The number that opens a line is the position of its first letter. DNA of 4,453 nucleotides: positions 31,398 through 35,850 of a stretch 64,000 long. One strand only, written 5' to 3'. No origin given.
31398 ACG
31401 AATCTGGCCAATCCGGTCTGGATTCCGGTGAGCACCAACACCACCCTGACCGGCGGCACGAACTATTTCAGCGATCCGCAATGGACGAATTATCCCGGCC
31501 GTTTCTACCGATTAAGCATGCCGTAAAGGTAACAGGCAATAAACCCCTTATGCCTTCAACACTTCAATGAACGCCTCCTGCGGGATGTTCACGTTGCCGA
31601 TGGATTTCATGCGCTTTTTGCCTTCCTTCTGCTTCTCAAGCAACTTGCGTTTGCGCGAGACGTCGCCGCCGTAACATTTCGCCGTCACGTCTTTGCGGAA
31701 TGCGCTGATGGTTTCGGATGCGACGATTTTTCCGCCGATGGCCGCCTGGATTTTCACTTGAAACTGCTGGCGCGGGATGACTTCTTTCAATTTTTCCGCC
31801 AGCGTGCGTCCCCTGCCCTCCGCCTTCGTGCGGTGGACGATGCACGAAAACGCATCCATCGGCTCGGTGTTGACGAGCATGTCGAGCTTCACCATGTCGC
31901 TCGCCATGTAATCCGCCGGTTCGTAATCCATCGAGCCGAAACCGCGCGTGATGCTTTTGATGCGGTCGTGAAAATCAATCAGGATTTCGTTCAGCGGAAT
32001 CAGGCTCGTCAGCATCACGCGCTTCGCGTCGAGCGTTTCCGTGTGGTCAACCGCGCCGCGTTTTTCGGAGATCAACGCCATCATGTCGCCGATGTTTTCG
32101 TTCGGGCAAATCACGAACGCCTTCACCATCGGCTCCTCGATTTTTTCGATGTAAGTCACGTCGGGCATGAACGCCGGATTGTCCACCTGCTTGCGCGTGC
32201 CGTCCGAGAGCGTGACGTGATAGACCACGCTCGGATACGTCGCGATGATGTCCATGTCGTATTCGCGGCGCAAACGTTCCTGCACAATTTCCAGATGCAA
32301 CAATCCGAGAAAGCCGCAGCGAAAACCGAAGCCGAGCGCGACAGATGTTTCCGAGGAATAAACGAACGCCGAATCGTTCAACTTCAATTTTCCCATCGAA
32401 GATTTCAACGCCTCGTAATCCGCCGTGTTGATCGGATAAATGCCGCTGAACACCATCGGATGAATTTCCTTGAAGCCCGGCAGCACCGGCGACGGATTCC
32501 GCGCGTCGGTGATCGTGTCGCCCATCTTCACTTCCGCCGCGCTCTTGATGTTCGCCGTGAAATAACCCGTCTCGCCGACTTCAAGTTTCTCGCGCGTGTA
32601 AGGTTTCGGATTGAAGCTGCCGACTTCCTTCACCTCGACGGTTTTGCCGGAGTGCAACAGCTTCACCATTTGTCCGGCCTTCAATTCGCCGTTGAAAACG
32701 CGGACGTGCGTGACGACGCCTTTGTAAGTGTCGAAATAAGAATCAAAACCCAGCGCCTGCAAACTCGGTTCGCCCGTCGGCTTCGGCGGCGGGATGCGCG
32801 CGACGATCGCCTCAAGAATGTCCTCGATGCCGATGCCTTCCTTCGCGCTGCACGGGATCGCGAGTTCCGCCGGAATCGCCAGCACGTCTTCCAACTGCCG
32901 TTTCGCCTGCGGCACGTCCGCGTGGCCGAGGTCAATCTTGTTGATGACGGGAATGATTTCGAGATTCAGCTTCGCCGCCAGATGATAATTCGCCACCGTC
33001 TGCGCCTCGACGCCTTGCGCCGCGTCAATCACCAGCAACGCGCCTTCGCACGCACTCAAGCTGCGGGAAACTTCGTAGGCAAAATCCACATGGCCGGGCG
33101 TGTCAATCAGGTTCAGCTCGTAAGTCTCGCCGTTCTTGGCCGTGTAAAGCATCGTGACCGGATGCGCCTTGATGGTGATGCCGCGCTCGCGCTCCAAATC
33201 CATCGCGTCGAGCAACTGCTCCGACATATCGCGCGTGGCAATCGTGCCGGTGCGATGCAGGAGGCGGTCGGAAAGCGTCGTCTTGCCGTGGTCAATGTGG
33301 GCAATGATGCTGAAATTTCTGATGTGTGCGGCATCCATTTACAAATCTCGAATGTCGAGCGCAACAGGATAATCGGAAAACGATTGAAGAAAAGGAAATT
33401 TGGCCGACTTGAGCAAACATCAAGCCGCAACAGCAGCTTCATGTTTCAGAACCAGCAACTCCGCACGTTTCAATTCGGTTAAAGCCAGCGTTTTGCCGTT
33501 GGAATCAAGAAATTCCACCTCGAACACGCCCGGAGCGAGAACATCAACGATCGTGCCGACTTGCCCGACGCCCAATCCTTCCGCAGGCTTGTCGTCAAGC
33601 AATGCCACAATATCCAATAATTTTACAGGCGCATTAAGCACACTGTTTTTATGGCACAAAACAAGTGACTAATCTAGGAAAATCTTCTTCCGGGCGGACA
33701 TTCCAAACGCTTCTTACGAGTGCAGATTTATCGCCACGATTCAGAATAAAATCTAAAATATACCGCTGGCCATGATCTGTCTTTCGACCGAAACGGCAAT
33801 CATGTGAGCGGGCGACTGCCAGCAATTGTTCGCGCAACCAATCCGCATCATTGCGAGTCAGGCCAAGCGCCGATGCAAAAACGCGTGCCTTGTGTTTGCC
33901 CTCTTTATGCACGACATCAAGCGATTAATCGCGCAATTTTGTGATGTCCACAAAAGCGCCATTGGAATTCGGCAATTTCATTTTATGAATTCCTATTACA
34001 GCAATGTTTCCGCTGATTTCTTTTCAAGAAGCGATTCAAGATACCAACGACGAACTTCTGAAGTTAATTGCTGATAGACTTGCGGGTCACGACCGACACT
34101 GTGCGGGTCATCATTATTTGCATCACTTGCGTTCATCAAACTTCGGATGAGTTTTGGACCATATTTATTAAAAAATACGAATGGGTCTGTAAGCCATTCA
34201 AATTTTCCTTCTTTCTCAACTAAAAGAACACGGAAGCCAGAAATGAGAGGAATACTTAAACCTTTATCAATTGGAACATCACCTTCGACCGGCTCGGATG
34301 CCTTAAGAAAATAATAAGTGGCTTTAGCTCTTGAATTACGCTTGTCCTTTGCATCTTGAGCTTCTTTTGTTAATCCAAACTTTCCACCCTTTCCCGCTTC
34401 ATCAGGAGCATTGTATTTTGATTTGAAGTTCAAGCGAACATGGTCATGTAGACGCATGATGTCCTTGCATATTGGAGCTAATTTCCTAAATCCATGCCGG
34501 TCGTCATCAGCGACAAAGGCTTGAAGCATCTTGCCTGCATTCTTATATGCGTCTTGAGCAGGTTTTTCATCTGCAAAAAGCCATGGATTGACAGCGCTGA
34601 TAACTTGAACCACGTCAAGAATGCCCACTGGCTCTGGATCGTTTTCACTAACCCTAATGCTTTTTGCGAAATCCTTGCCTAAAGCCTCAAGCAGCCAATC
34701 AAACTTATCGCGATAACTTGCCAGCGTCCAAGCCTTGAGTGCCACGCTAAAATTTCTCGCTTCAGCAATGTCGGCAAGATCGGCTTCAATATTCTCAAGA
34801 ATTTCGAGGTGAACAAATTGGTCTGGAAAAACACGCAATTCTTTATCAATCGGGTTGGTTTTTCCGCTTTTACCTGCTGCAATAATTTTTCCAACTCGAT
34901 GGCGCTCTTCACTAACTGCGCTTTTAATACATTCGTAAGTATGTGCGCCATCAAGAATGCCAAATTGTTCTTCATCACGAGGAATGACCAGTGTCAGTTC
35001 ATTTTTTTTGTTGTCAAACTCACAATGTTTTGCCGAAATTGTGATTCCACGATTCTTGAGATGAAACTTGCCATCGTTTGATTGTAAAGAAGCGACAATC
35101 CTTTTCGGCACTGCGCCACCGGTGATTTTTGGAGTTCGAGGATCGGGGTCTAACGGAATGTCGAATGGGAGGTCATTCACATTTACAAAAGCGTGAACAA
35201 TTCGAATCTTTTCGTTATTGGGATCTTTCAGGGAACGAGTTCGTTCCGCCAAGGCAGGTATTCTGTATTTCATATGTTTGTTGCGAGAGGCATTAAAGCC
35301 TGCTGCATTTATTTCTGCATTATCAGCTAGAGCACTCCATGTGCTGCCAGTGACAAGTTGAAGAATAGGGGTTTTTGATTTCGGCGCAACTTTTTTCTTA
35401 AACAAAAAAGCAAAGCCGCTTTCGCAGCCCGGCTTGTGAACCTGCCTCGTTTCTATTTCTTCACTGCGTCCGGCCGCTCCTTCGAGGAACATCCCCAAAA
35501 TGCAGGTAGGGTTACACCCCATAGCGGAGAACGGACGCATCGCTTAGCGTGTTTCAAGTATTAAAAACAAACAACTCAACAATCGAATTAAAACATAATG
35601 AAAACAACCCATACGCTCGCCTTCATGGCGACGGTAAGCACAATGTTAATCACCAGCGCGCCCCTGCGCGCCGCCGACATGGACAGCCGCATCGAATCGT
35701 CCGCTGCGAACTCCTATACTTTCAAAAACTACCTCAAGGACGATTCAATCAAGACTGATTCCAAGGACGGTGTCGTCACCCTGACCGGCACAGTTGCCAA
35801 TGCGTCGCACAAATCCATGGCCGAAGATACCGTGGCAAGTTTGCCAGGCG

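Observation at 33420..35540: Low-GC three-gene islet upstream of lepA: DUF6883/DUF4926 pair plus an AIPR/DGQHR-like gene (candidate defence module)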

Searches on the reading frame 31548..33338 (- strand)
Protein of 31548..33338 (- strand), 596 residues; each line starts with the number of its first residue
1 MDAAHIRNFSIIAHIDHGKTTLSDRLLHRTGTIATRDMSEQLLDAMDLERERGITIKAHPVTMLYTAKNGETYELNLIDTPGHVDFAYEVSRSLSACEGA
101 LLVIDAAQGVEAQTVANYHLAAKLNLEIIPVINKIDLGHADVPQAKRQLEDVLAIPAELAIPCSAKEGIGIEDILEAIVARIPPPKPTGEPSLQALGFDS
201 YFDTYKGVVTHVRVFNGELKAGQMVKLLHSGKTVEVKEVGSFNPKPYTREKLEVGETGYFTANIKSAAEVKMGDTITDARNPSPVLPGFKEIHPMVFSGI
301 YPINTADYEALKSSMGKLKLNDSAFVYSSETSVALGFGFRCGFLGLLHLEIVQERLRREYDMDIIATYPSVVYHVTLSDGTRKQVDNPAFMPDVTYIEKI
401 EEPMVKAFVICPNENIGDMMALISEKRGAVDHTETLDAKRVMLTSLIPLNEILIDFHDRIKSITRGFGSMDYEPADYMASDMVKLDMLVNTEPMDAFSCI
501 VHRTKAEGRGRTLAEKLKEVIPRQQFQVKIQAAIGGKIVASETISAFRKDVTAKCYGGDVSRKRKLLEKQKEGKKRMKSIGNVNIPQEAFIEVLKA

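Call 12: find_encoding_contigs(protein=window:31548-33338:-, flank=10000, max_places=10)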
Protein window:31548-33338:- (596 aa): no gene with exactly this product is on record in the collection.

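Call 14: find_related_loci(query=window:31548-33338:-, collection=genome_contigs, flank=8000)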
Query window:31548-33338:- (596 aa) in genome_contigs; peptide patterns used: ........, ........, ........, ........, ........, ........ (x = any residue, [..] = any of these).
600 stretches matched a pattern (row limit reached: there are more); 597 encode a relative of the query (tblastn E <= 1e-3); the best 80 are kept; 80 distinct loci.
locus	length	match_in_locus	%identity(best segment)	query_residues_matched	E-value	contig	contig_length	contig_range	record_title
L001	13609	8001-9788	99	1-596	0e+0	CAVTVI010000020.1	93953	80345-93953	MAG: uncultured Verrucomicrobiae bacterium isolate MFD09286.bin.2.154 genome assembly, contig: contig_55218, whole genom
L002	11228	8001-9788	84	1-596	0e+0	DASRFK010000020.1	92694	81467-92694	MAG TPA_asm: Verrucomicrobiia bacterium isolate SMAG_U10030 k141_998841, whole genome shotgun sequence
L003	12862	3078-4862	81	1-595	0e+0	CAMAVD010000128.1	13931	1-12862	MAG: Akkermansia muciniphila isolate AH-24oct19-135 genome assembly, contig: AH-24oct19-C10059, whole genome shotgun seq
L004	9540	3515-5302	76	1-596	0e+0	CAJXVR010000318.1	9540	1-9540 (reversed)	MAG TPA_asm: uncultured Verrucomicrobia bacterium isolate SRR3933246_bin.8_MetaBAT_v2.12.1_MAG genome assembly, contig:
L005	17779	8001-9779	70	3-595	0e+0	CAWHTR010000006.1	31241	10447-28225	MAG: uncultured Verrucomicrobiae bacterium isolate MFD03250.bin.2.101 genome assembly, contig: contig_30527, whole genom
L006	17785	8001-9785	70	1-595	0e+0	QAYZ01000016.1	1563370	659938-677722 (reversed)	Spartobacteria bacterium LR76 LR76_contig_4_coverage:, whole genome shotgun sequence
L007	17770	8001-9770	70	7-596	0e+0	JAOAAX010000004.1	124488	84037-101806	MAG: Chthoniobacterales bacterium isolate SKW161 NODE_4_length_124488_cov_5.475529, whole genome shotgun sequence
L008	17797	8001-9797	68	1-595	0e+0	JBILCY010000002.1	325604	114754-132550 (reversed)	MAG: Terrimicrobiaceae bacterium isolate ME2016-07-06_3300042374_group7_bin189 Rohwer_bin2599_scaffold_3_c1, whole genom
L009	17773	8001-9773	67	7-596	0e+0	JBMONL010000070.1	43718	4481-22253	MAG: Verrucomicrobiota bacterium isolate Betzabe_MAG075 MAG075_70, whole genome shotgun sequence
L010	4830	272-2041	67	7-595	0e+0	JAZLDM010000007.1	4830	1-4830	MAG: Akkermansia sp. isolate T1900045034_TC20190027.MAGScoT_cleanbin_000006 SGB_4458_k141_624493, whole genome shotgun s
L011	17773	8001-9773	66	7-596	0e+0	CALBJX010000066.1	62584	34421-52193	MAG TPA_asm: uncultured Verrucomicrobiales bacterium isolate SRR6425802_bin.62_CONCOCT_v1.1_MAG genome assembly, contig:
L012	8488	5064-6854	65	1-596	0e+0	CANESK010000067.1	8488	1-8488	MAG: Verrucomicrobia subdivision 6 bacterium isolate CE-Jul18-174 genome assembly, contig: CE-Jul18-C9575, whole genome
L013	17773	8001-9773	66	7-596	0e+0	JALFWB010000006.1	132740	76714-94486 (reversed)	MAG: Akkermansia sp. isolate SUG1064 k141_88441, whole genome shotgun sequence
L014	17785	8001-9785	64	2-595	0e+0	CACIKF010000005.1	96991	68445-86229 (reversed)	Puniceicoccaceae bacterium isolate AG-913-J04 genome assembly, contig: AG-913-J04_NODE_5, whole genome shotgun sequence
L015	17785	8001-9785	65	4-596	0e+0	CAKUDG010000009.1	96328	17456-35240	MAG: uncultured Victivallales bacterium isolate REFINED_METABAT215_TOP10_CONTIGS_1500_ASSEMBLY_K77_MERGED__Nepal_MoBio_F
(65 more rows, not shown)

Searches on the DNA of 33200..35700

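Call 63: search_rna_families(source=window, start=33200, end=35700, threshold=evalue, max_evalue=1)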
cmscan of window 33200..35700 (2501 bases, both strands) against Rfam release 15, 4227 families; matches with E-value up to 1: 1.
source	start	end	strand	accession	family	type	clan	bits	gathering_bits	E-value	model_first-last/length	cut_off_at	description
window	33267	33320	+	RF02746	AsrC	Gene; antisense;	-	15.4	111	0.09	54-105/886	no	antisense RNA of rseC mRNA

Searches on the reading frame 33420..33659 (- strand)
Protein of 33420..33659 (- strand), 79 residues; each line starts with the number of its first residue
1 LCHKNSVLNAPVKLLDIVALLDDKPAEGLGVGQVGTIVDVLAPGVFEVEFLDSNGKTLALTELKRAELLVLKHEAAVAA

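Call 3: search_protein_families(library=pfam, proteins=[window:33420-33659:-], max_evalue=1)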
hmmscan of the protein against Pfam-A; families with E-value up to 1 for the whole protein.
window:33420-33659:- (79 aa): 1 family
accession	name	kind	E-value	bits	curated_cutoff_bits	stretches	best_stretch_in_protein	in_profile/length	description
PF16277.11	DUF4926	-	6.3e-21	74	29.1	1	14-69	1-56/57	Domain of unknown function (DUF4926)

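Call 4: search_protein_families(library=padloc, proteins=[window:33420-33659:-], max_evalue=1)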
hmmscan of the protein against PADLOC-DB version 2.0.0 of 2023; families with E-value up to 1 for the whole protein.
window:33420-33659:- (79 aa): 0 families

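Call 5: search_protein_families(library=ncbifam, proteins=[window:33420-33659:-], max_evalue=1)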
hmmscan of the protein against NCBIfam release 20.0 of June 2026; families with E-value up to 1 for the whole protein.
window:33420-33659:- (79 aa): 0 families

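Call 67: search_solved_structures(query=window:33420-33641:-, max_evalue=10, show_alignments=1)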
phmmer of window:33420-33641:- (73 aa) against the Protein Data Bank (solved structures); distinct sequences matched with E-value up to 10: 1.
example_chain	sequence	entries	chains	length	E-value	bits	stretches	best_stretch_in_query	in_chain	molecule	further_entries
2kt7_A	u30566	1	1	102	0.49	14.2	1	25-68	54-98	Putative peptidoglycan bound protein (LPXTG motif)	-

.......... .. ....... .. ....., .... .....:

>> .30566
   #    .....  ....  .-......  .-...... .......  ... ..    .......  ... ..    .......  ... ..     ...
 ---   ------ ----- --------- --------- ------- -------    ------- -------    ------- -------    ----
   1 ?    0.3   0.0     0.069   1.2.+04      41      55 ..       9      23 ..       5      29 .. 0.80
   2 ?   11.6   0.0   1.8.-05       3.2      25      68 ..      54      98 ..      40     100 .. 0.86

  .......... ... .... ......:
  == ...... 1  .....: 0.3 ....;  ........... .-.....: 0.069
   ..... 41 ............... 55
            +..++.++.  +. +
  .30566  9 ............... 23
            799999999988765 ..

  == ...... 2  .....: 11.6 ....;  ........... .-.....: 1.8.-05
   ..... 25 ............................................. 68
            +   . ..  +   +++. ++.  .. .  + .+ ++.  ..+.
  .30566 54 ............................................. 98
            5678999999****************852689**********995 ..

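Call 68: search_protein_families(library=phrogs, proteins=[window:33420-33641:-], max_evalue=0.01)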
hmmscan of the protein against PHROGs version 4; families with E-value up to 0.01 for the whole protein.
window:33420-33641:- (73 aa): 0 families

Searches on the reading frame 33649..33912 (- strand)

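Call 3: search_protein_families(library=pfam, proteins=[window:33649-33912:-], max_evalue=1)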
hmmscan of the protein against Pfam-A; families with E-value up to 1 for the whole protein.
window:33649-33912:- (87 aa): 2 families
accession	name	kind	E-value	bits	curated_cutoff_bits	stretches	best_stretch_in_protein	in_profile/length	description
PF21814.2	DUF6883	-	6e-20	72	27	1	2-86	24-108/110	Domain of unknown function (DUF6883)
PF08722.17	Tn7_TnsA-like_N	-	0.21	12.6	26.5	1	27-78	8-54/85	TnsA-like endonuclease N terminal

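Call 4: search_protein_families(library=padloc, proteins=[window:33649-33912:-], max_evalue=1)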
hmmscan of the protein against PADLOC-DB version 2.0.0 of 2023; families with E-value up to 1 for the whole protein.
window:33649-33912:- (87 aa): 0 families

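Call 5: search_protein_families(library=ncbifam, proteins=[window:33649-33912:-], max_evalue=1)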
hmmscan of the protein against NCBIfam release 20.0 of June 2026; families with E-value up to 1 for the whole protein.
window:33649-33912:- (87 aa): 0 families
